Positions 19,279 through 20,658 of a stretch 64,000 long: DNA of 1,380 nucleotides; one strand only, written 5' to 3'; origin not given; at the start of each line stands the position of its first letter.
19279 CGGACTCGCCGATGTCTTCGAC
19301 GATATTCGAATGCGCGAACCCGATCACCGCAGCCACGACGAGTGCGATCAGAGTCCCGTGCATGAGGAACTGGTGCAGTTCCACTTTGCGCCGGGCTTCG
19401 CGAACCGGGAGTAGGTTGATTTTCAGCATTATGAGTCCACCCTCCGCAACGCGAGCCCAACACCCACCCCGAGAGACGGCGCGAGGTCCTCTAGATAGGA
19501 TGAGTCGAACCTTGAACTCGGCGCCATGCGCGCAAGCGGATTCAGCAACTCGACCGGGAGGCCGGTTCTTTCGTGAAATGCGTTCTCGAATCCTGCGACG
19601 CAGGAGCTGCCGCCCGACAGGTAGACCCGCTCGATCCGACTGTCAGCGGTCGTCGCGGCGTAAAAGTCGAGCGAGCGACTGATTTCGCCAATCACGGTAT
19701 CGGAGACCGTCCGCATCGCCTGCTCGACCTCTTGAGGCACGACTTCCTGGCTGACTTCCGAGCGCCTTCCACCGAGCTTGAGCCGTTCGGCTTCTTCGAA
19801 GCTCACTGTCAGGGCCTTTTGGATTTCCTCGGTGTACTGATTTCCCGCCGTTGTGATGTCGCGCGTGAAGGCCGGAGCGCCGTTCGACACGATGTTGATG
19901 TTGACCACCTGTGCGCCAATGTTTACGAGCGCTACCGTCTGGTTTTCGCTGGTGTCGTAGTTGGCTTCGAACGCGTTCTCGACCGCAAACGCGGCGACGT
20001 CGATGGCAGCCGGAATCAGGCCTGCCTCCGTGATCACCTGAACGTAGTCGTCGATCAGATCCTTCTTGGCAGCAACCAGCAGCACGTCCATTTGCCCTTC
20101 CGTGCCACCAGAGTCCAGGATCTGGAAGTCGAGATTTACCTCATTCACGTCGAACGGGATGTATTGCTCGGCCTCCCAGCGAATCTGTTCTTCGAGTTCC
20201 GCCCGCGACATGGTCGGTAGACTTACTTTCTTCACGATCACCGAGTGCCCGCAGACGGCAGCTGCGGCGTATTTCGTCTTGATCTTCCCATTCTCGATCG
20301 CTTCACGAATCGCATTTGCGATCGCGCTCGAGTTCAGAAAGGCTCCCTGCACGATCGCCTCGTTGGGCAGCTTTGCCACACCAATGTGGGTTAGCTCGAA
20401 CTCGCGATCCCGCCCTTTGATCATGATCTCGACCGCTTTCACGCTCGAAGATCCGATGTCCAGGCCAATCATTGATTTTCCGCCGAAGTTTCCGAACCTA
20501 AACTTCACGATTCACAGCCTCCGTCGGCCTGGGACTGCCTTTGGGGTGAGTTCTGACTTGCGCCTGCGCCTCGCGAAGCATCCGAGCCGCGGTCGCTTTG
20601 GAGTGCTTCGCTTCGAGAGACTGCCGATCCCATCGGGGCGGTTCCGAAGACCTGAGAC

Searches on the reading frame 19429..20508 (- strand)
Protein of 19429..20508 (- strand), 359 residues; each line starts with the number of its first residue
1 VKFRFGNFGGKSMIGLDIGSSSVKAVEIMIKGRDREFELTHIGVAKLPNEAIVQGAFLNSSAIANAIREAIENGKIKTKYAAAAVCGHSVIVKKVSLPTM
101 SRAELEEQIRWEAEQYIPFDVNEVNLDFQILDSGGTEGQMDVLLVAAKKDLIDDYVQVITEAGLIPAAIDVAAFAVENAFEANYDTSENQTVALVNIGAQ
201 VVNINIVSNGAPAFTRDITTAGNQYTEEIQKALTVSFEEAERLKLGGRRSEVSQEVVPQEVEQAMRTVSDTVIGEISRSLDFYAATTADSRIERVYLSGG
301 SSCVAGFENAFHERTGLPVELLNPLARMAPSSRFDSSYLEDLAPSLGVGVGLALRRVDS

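Call 7: search_protein_families(library=pfam, max_evalue=0.00001, proteins=[window:19429-20508:-])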
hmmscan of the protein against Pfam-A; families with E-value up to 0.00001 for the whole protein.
window:19429-20508:- (359 aa): 3 families
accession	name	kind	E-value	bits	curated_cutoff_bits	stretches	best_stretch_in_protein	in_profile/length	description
PF11104.14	PilM_2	-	1.6e-75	254.6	27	1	15-356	1-339/340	Type IV pilus assembly protein PilM;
PF14450.12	FtsA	-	7e-16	59.2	31.8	1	193-325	1-113/127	Cell division protein FtsA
PF06723.19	MreB_Mbl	-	1e-07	31.6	27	0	254-321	235-303/327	MreB/Mbl protein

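Call 48: find_homologous_proteins(query=window:19429-20508:-, max_evalue=1e-30)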
Query window:19429-20508:- (359 aa): 7997 proteins with E <= 1e-30 among 8000 candidates; the best 120 are listed.
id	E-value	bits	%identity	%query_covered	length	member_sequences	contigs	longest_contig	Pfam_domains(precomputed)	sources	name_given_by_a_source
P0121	3.2e-224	761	99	100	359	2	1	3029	PF06723.20,PF14450.13,PF11104.15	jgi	jgi:type IV pilus assembly protein PilM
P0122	1.8e-194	663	86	100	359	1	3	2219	PF06723.20,PF14450.13,PF11104.15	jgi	-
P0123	5.2e-194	662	86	100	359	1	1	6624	PF06723.20,PF14450.13,PF11104.15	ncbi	-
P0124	8.0e-192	654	86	100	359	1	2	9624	PF06723.20,PF14450.13,PF11104.15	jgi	-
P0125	2.4e-190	650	85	100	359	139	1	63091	PF06723.20,PF14450.13,PF11104.15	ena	-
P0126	2.9e-190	649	86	100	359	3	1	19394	PF06723.20,PF14450.13,PF11104.15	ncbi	-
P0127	5.3e-190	648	86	97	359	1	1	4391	PF06723.20,PF14450.13,PF11104.15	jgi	jgi:type IV pilus assembly protein PilM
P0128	7.7e-190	648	85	100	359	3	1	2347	PF06723.20,PF14450.13,PF11104.15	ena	-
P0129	1.0e-187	641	85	97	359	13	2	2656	PF06723.20,PF14450.13,PF11104.15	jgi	-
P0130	1.1e-185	634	82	100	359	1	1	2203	PF06723.20,PF14450.13,PF11104.15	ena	-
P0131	1.0e-184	631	82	100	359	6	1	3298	PF06723.20,PF14450.13,PF11104.15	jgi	jgi:type IV pilus assembly protein PilM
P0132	2.2e-184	630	82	100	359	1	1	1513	PF06723.20,PF14450.13,PF11104.15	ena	-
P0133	3.7e-183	626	81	100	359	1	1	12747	PF06723.20,PF14450.13,PF11104.15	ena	-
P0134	4.3e-183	626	81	100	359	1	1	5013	PF06723.20,PF14450.13,PF11104.15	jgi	-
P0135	6.3e-183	625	81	100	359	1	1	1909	PF06723.20,PF14450.13,PF11104.15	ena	-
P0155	4.6e-174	596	77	100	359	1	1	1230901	PF06723.20,PF14450.13,PF11104.15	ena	-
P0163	2.2e-173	594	77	100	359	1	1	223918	PF06723.20,PF14450.13,PF11104.15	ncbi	ncbi:MAG TPA: type IV pilus assembly protein PilM [Myxococcota bacterium]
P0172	5.9e-173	592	77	100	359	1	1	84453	PF06723.20,PF14450.13,PF11104.15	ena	-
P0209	4.1e-171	586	74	100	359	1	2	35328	PF06723.20,PF14450.13,PF11104.15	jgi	jgi:type IV pilus assembly protein PilM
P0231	1.5e-169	581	75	100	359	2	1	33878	PF06723.20,PF14450.13,PF11104.15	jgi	-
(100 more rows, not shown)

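Call 51: find_encoding_contigs(protein=P0125, flank=1500, max_places=2)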
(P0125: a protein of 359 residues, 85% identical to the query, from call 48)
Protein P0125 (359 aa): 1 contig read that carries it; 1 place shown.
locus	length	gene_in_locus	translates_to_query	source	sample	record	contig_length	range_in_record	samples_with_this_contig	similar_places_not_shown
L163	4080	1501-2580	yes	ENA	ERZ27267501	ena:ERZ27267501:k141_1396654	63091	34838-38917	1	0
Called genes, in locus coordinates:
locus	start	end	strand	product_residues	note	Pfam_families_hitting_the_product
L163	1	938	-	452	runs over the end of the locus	PF00072:Response_reg, PF00158:Sigma54_activat, PF14532:Sigma54_activ_2, PF07728:AAA_5 (weak), PF25601:AAA_lid_14, PF02954:HTH_8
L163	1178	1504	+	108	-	PF01381:HTH_3 (weak)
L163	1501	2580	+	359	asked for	PF11104:PilM_2, PF06723:MreB_Mbl (faint), PF14450:FtsA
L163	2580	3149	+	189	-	PF05137:PilN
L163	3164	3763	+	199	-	PF04350:PilO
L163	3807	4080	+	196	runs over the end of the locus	PF04351:PilP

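Call 52: find_encoding_contigs(protein=P0133, flank=1500, max_places=2)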
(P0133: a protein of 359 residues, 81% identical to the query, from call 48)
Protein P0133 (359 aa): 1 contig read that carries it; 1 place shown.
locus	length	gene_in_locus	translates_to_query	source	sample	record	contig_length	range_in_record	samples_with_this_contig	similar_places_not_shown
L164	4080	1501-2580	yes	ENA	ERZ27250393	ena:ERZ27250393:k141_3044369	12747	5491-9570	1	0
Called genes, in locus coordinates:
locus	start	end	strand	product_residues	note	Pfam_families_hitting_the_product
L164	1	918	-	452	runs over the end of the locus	PF00072:Response_reg, PF00158:Sigma54_activat, PF01078:Mg_chelatase (faint), PF14532:Sigma54_activ_2, PF07728:AAA_5 (weak), PF25601:AAA_lid_14, PF02954:HTH_8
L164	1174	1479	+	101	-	PF01381:HTH_3 (weak)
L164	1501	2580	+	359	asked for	PF06723:MreB_Mbl (faint), PF11104:PilM_2, PF14450:FtsA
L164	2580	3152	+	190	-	PF05137:PilN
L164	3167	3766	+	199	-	PF04350:PilO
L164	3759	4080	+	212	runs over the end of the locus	PF04351:PilP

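Call 53: find_encoding_contigs(protein=P0155, flank=1500, max_places=2)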
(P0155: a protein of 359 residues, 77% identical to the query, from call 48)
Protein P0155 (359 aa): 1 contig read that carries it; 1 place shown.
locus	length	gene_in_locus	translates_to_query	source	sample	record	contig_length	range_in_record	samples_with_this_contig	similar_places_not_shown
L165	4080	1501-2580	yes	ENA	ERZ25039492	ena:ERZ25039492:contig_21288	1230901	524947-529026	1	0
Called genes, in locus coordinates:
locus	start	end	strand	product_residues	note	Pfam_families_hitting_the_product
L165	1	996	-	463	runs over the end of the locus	PF00072:Response_reg, PF00004:AAA (faint), PF00158:Sigma54_activat, PF14532:Sigma54_activ_2, PF07728:AAA_5 (weak), PF25601:AAA_lid_14, PF02954:HTH_8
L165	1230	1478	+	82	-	PF01381:HTH_3 (weak)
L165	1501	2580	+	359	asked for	PF11104:PilM_2, PF06723:MreB_Mbl (faint), PF14450:FtsA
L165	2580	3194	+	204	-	PF05137:PilN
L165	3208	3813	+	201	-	PF04350:PilO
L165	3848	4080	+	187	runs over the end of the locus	PF04351:PilP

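Call 54: find_encoding_contigs(protein=P0163, flank=1500, max_places=1)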
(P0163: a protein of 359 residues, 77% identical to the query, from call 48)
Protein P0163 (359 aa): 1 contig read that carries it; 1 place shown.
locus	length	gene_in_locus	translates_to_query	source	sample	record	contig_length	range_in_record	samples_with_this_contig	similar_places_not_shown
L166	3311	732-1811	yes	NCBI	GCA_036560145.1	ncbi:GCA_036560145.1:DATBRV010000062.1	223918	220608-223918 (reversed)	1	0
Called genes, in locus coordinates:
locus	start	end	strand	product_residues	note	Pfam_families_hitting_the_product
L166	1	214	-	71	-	PF00072:Response_reg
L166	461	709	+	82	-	PF01381:HTH_3 (weak)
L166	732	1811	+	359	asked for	PF11104:PilM_2, PF06723:MreB_Mbl (faint), PF14450:FtsA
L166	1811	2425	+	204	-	PF05137:PilN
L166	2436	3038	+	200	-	PF04350:PilO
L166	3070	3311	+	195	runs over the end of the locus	PF04351:PilP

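Call 55: find_encoding_contigs(protein=P0209, flank=1500, max_places=1)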
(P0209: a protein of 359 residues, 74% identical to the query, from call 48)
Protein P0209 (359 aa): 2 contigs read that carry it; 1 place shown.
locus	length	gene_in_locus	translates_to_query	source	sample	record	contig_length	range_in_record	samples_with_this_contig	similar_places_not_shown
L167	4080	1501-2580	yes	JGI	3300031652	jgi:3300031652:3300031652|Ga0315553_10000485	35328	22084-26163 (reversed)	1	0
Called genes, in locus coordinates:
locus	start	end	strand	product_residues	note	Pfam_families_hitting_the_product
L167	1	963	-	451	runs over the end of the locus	PF00072:Response_reg, PF00158:Sigma54_activat, PF14532:Sigma54_activ_2, PF07728:AAA_5 (weak), PF25601:AAA_lid_14, PF02954:HTH_8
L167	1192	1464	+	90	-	PF01381:HTH_3 (weak)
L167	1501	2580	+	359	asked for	PF11104:PilM_2, PF06723:MreB_Mbl (faint), PF14450:FtsA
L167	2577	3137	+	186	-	PF05137:PilN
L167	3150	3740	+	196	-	PF04350:PilO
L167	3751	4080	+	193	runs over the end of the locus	PF04351:PilP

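Call 56: find_encoding_contigs(protein=P0172, flank=1500, max_places=1)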
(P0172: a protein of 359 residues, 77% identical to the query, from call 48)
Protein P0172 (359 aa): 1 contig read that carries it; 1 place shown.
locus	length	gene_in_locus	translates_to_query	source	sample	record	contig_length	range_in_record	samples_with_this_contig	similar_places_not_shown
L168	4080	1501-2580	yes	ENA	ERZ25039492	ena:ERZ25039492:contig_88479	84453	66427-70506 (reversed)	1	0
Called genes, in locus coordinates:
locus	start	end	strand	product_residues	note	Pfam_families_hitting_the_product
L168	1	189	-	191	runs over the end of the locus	PF00158:Sigma54_activat, PF14532:Sigma54_activ_2 (weak), PF25601:AAA_lid_14, PF02954:HTH_8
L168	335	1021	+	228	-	-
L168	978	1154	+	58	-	-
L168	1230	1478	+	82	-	PF01381:HTH_3 (weak)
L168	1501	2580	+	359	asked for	PF11104:PilM_2, PF06723:MreB_Mbl (faint), PF14450:FtsA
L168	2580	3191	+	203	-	PF05137:PilN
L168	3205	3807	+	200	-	PF04350:PilO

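Call 57: find_encoding_contigs(protein=P0231, flank=1500, max_places=1)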
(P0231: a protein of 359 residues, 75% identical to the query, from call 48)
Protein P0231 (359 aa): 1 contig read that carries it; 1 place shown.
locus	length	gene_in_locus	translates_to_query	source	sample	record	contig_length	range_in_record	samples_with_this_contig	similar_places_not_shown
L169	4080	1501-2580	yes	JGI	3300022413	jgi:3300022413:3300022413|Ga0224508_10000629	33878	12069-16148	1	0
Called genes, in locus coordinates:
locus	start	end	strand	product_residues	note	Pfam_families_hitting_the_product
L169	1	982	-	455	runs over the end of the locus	PF00072:Response_reg, PF00158:Sigma54_activat, PF14532:Sigma54_activ_2, PF07728:AAA_5 (weak), PF25601:AAA_lid_14, PF02954:HTH_8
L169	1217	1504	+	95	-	PF01381:HTH_3 (weak)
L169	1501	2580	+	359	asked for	PF11104:PilM_2, PF06723:MreB_Mbl (faint), PF14450:FtsA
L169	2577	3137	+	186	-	PF05137:PilN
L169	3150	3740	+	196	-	PF04350:PilO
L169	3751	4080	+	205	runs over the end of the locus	PF04351:PilP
